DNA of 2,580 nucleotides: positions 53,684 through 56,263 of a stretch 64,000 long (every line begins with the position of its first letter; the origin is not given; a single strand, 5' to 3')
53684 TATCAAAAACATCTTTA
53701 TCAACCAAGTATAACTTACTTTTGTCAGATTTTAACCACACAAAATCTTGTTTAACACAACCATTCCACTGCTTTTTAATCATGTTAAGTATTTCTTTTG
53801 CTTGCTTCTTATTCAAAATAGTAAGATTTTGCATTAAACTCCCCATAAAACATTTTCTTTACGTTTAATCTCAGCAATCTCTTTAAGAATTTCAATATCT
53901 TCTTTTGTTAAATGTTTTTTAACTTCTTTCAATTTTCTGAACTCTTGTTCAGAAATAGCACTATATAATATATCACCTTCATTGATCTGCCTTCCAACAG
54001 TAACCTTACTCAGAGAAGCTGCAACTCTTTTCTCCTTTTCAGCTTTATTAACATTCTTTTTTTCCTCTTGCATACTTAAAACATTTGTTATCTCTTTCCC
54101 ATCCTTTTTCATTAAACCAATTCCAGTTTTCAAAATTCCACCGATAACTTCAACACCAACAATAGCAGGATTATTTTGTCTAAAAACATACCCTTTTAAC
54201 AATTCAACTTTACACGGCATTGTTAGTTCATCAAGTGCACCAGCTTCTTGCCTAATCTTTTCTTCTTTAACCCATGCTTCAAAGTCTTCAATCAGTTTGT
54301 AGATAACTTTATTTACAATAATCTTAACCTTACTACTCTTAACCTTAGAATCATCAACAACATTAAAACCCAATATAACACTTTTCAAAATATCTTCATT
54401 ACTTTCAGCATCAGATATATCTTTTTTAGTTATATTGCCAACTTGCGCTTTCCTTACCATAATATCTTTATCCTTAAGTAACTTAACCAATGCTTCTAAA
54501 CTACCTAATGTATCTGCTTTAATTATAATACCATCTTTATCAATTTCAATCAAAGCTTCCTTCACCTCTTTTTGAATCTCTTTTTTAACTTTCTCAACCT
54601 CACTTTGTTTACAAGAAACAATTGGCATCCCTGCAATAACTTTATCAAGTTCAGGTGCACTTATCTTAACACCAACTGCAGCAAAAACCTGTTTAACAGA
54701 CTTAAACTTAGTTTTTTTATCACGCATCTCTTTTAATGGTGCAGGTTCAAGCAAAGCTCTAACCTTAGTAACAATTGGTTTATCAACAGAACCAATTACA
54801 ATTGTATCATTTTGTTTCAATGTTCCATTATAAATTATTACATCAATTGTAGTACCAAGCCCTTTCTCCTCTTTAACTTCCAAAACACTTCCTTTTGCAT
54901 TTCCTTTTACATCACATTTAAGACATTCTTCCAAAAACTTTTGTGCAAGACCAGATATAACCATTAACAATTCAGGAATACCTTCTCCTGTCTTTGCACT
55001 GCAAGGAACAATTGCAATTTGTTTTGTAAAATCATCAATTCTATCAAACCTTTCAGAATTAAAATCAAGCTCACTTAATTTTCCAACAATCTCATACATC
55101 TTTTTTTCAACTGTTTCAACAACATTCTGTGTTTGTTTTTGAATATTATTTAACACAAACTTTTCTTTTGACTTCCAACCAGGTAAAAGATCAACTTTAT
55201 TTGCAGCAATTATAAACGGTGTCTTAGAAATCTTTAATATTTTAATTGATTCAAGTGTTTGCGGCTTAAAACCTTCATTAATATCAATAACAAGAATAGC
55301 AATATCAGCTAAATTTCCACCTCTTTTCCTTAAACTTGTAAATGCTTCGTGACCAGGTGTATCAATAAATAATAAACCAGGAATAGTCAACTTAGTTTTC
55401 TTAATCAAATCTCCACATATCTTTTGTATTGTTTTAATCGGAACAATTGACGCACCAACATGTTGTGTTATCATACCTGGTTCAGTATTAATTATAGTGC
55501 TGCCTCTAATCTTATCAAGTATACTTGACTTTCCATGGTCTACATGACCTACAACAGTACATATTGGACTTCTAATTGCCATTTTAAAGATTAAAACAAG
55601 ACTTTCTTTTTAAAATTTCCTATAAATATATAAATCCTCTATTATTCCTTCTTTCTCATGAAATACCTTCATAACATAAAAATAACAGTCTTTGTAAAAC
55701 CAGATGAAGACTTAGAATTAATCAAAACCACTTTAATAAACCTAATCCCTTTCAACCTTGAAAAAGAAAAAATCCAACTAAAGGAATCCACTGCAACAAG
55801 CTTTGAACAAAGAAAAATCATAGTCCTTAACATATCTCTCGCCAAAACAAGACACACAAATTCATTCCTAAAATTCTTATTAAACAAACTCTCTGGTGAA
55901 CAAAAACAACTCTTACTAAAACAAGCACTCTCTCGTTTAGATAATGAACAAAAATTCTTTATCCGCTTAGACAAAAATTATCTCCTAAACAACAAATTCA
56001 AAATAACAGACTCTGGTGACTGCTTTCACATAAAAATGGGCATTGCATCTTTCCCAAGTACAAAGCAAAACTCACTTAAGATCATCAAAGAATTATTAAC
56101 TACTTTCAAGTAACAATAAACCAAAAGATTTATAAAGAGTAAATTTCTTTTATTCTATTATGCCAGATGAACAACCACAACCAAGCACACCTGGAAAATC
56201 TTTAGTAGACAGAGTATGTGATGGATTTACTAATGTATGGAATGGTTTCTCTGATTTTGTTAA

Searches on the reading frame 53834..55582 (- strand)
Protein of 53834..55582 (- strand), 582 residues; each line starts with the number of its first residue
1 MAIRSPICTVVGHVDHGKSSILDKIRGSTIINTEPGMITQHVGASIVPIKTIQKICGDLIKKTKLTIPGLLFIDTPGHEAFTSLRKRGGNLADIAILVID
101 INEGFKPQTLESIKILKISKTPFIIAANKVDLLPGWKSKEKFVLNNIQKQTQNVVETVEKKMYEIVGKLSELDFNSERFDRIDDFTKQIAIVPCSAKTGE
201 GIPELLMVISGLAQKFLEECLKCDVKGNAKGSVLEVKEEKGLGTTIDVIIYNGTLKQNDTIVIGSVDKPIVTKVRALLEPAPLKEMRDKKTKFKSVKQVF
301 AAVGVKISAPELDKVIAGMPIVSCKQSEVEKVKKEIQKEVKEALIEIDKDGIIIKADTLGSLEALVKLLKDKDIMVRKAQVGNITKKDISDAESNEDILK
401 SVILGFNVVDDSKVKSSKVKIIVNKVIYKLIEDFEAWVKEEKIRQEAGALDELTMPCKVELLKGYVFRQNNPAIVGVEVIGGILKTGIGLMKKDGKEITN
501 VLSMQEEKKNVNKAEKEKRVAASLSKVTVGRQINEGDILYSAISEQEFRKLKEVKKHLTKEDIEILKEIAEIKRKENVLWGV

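Call 22: find_related_loci(query=window:53834-55582:-, collection=genome_contigs, flank=10000)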
Query window:53834-55582:- (582 aa) in genome_contigs; peptide patterns used: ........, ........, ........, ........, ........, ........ (x = any residue, [..] = any of these).
233 stretches matched a pattern; 59 encode a relative of the query (tblastn E <= 1e-3); 59 distinct loci.
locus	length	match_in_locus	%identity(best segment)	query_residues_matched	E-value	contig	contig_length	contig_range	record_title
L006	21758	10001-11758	65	1-582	0e+0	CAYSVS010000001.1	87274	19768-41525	MAG TPA_asm: uncultured Methanosarcinales archaeon isolate SRP141376_co4_88 genome assembly, contig: NODE_420_length_872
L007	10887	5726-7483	62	1-582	0e+0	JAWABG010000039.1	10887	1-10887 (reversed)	MAG: Candidatus Woesearchaeota archaeon isolate JZ-4_201803_bins_322 JZ-4_201803_bins_322_scaffold_39, whole genome shot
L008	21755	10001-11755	62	1-582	0e+0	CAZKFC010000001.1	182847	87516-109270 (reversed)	MAG TPA_asm: uncultured Methanosarcinales archaeon isolate binchicken_co19_615 genome assembly, contig: NODE_16_length_1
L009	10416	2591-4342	62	2-582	0e+0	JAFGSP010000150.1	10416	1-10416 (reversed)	MAG: Candidatus Woesearchaeota archaeon isolate Zod_Metabat.908 k87_10599512, whole genome shotgun sequence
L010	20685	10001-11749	62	2-582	0e+0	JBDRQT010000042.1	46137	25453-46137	MAG: archaeon isolate MEGAHIT-group-2.59 k141_452241, whole genome shotgun sequence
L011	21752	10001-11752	61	2-582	0e+0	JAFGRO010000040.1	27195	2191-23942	MAG: Candidatus Woesearchaeota archaeon isolate Zod_Metabat.833 k87_5677881, whole genome shotgun sequence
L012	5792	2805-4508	60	1-582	0e+0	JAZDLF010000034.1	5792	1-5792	MAG: Candidatus Woesearchaeota archaeon isolate MEGAHIT-group-0.579 k141_15514187, whole genome shotgun sequence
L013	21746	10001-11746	62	3-582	0e+0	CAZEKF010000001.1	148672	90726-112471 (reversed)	MAG TPA_asm: uncultured Methanosarcinales archaeon isolate SRP200020_co7_100 genome assembly, contig: NODE_16_length_148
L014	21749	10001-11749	59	3-582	0e+0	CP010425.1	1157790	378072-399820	Archaeon GW2011_AR15 chromosome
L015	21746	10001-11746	60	3-581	0e+0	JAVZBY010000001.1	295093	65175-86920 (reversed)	MAG: Candidatus Woesearchaeota archaeon isolate DRTY-6_201705_bins_17 DRTY-6_201705_bins_17_scaffold_1, whole genome sho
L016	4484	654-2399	59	3-582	0e+0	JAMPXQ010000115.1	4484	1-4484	MAG: Candidatus Woesearchaeota archaeon isolate R2F_R2FSRR_metabat.41 R2F_C12495, whole genome shotgun sequence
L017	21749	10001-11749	59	2-582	0e+0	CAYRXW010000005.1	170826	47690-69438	MAG TPA_asm: uncultured Methanosarcinales archaeon isolate SRP292972_co1_23 genome assembly, contig: NODE_117_length_170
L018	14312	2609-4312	53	3-566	0e+0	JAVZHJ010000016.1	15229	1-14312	MAG: Candidatus Aenigmatarchaeota archaeon isolate DRTY-6_201808_bins_83 DRTY-6_201808_bins_83_scaffold_16, whole genome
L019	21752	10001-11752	62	3-582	0e+0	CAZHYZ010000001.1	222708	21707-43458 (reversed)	MAG TPA_asm: uncultured Methanosarcinales archaeon isolate SRP141376_co3_443 genome assembly, contig: NODE_50_length_222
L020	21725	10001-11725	49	3-572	2e-175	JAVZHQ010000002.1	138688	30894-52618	MAG: Candidatus Aenigmatarchaeota archaeon isolate DRTY-6_201808_bins_93 DRTY-6_201808_bins_93_scaffold_2, whole genome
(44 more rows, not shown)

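Call 36: search_protein_families(library=pfam, proteins=[L006:15158-15991:-, L006:13410-14831:-, L008:12829-13863:-, L009:7053-8291:-, L009:5584-6897:-, L010:15605-16459:-, L011:12245-13828:-, L013:12841-14568:-, L014:12928-13659:-, L015:14618-16072:-], max_evalue=0.1)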
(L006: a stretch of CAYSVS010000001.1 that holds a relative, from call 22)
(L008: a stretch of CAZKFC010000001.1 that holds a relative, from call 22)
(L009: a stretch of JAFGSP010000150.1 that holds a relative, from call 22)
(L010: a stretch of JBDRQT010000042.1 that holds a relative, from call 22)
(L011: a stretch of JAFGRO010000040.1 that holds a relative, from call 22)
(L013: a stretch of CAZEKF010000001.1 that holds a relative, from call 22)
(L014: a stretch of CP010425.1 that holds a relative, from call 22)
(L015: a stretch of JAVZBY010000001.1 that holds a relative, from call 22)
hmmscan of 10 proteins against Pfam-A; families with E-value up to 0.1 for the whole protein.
L006:15158-15991:- (277 aa): 3 families
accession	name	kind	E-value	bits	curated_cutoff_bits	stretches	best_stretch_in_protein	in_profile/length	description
PF01643.23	Acyl-ACP_TE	-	0.011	15.9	23.7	1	67-173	13-115/131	Acyl-ACP thioesterase N-terminal domain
PF07545.19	Vg_Tdu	-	0.017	15.4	27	1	55-74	1-20/31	Vestigial/Tondu family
PF20707.3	bDLD2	-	0.098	13.6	25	0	140-194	31-81/93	Bacterial Death-like domain 2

L006:13410-14831:- (473 aa): 0 families

L008:12829-13863:- (344 aa): 0 families

L009:7053-8291:- (412 aa): 0 families

L009:5584-6897:- (437 aa): 0 families

L010:15605-16459:- (284 aa): 1 family
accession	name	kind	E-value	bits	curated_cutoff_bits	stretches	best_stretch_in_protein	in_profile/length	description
PF02847.23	MA3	-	0.016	15.6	23.2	1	58-113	25-86/113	MA3 domain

L011:12245-13828:- (527 aa): 0 families

L013:12841-14568:- (575 aa): 0 families

L014:12928-13659:- (243 aa): 1 family
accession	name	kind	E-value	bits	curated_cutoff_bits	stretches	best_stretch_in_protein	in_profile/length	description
PF09414.15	RNA_ligase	-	7.3e-27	95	27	1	44-202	3-170/171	RNA ligase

L015:14618-16072:- (484 aa): 0 families

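Call 37: search_protein_families(library=pfam, proteins=[L015:13221-14633:-, L017:12199-14025:-, L019:14346-15575:-, L019:12827-14317:-, L014:12230-12922:+, L010:12248-12916:-, L006:14845-15120:-], max_evalue=0.1)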
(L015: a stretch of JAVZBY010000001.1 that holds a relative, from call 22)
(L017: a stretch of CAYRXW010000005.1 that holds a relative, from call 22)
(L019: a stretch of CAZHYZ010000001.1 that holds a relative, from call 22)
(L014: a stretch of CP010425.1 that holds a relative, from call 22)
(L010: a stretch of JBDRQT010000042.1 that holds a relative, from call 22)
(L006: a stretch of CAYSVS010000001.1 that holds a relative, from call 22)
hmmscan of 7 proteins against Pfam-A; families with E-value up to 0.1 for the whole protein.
L015:13221-14633:- (470 aa): 0 families

L017:12199-14025:- (608 aa): 1 family
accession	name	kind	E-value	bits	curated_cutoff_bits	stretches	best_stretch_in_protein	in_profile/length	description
PF13328.12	HD_4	-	7.4e-06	26.2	27.2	1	143-183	15-55/156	HD domain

L019:14346-15575:- (409 aa): 0 families

L019:12827-14317:- (496 aa): 0 families

L014:12230-12922:+ (230 aa): 1 family
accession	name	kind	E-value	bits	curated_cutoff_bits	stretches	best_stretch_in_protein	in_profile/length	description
PF13638.12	PIN_4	-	3.8e-05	24.4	21.9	1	44-206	3-126/132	PIN domain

L010:12248-12916:- (222 aa): 6 families
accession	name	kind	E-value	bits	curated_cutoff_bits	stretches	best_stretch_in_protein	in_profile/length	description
PF13847.12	Methyltransf_31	-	2.3e-07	31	27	1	31-147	3-113/145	Methyltransferase domain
PF08242.18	Methyltransf_12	-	4.6e-05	24.5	30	1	36-141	1-98/98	Methyltransferase domain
PF13489.12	Methyltransf_23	-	6.1e-05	23.3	27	1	23-145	13-118/164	Methyltransferase domain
PF13649.12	Methyltransf_25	-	8.5e-05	23.6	27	1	35-139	1-97/97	Methyltransferase domain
PF08241.18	Methyltransf_11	-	0.00018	22.5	21.2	1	36-143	1-95/95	Methyltransferase domain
PF05175.20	MTS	-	0.0039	17.3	23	1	33-145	33-141/170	Methyltransferase small domain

L006:14845-15120:- (91 aa): 1 family
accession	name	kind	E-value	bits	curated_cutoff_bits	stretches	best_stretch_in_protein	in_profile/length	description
PF17305.7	DUF5354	-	0.031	14.9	26.7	1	13-77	8-73/124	Family of unknown function (DUF5354)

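Call 61: search_solved_structures(query=A4, max_evalue=10, show_alignments=2)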
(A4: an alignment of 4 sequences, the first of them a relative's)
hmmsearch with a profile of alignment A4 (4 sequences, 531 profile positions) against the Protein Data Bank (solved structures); distinct sequences matched with E-value up to 10: 8.
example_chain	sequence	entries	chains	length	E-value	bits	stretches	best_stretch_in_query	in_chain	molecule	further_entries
5xnx_A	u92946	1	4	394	0.0014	20.7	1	140-175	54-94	Bifunctional (p)ppGpp synthase/hydrolase RelA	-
8fr8_I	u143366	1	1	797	0.016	17.3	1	140-174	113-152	GTP pyrophosphokinase RelA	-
3l1c_A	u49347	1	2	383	0.089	14.8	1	210-275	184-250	Protein claret segregational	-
3nqw_A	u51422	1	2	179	0.12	14.4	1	135-171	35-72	CG11900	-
7qoc_A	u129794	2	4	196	0.22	13.5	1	131-171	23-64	Guanosine polyphosphate pyrophosphohydrolases/synthetases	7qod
7qps_A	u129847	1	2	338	0.36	12.8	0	155-173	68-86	ACT domain protein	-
8acu_A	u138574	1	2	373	1.9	10.4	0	262-333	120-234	GTP pyrophosphokinase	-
7qpr_A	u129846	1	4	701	2.3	10.2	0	270-362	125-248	ACT domain protein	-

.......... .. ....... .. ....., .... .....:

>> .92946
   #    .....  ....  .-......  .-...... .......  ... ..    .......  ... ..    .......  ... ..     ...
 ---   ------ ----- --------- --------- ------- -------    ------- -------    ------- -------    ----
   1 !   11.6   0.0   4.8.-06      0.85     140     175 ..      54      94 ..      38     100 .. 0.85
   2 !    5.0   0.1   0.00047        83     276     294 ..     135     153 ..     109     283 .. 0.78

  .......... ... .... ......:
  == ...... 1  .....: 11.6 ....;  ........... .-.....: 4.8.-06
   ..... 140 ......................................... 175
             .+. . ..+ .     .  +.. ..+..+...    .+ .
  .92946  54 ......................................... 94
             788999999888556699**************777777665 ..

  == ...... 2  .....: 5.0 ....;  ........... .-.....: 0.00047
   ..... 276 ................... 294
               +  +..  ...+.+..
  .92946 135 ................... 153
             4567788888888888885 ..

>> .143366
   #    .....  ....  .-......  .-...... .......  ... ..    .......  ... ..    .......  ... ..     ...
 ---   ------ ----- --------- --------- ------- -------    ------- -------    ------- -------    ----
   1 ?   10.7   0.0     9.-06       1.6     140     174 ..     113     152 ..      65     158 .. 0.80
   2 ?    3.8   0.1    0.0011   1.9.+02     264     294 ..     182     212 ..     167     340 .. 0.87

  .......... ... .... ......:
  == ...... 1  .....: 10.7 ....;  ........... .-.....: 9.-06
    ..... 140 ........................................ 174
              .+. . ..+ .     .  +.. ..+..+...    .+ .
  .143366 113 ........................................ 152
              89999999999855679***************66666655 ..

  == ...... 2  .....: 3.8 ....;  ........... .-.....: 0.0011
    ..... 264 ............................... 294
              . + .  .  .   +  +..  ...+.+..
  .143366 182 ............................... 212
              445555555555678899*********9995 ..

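Call 62: search_solved_structures(query=A5, max_evalue=10, show_alignments=2)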
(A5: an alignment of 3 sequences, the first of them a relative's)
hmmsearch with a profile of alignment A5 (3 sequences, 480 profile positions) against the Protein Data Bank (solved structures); distinct sequences matched with E-value up to 10: 0.

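Call 84: search_protein_families(library=pfam, proteins=[L015:13221-14633:-, L019:12827-14317:-, L009:5584-6897:-, L013:12841-14568:-, L017:12199-14025:-, L006:15158-15991:-, L015:14618-16072:-, L009:7053-8291:-, L019:14346-15575:-], max_evalue=10)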
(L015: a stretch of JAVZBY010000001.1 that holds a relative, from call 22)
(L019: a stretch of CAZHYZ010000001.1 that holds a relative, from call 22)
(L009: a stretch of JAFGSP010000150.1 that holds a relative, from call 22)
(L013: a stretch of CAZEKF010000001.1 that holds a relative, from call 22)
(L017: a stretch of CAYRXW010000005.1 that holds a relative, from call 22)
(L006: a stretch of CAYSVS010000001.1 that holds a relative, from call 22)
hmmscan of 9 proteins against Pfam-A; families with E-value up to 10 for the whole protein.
L015:13221-14633:- (470 aa): 1 family
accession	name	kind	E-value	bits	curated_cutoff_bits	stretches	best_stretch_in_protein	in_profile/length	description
PF20780.2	TssR_M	-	0.63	10.2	25.7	1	319-366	17-63/86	TssR second domain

L019:12827-14317:- (496 aa): 1 family
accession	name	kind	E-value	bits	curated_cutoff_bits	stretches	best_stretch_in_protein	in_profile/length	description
PF22564.2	HAAS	-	0.23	12.3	27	1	459-491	4-36/55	HAAS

L009:5584-6897:- (437 aa): 0 families

L013:12841-14568:- (575 aa): 0 families

L017:12199-14025:- (608 aa): 2 families
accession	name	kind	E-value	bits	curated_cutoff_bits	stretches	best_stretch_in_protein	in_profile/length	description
PF13328.12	HD_4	-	7.4e-06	26.2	27.2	1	143-183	15-55/156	HD domain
PF10635.14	DisA-linker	-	2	8.6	25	1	186-221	91-124/142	DisA bacterial checkpoint controller linker region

L006:15158-15991:- (277 aa): 4 families
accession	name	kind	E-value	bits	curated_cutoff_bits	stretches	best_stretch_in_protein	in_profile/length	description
PF01643.23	Acyl-ACP_TE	-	0.011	15.9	23.7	1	67-173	13-115/131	Acyl-ACP thioesterase N-terminal domain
PF07545.19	Vg_Tdu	-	0.017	15.4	27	1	55-74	1-20/31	Vestigial/Tondu family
PF20707.3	bDLD2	-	0.098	13.6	25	1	140-194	31-81/93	Bacterial Death-like domain 2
PF12319.13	TryThrA_C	-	0.13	12.1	22.8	1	70-155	18-103/216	Tryptophan-Threonine-rich plasmodium antigen C terminal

L015:14618-16072:- (484 aa): 0 families

L009:7053-8291:- (412 aa): 0 families

L019:14346-15575:- (409 aa): 0 families

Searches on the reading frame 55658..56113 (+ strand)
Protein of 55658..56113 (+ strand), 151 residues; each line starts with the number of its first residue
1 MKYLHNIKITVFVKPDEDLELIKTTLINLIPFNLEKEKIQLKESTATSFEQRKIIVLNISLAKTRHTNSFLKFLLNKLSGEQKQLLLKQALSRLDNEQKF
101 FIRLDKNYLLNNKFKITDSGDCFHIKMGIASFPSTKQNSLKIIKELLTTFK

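Call 3: search_protein_families(library=pfam, proteins=[window:55658-56113:+], max_evalue=1)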
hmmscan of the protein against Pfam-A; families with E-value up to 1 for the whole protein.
window:55658-56113:+ (151 aa): 1 family
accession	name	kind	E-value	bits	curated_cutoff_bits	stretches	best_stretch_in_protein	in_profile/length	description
PF01877.22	RNA_binding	-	7e-21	75.2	26.9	1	6-127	1-118/120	RNA binding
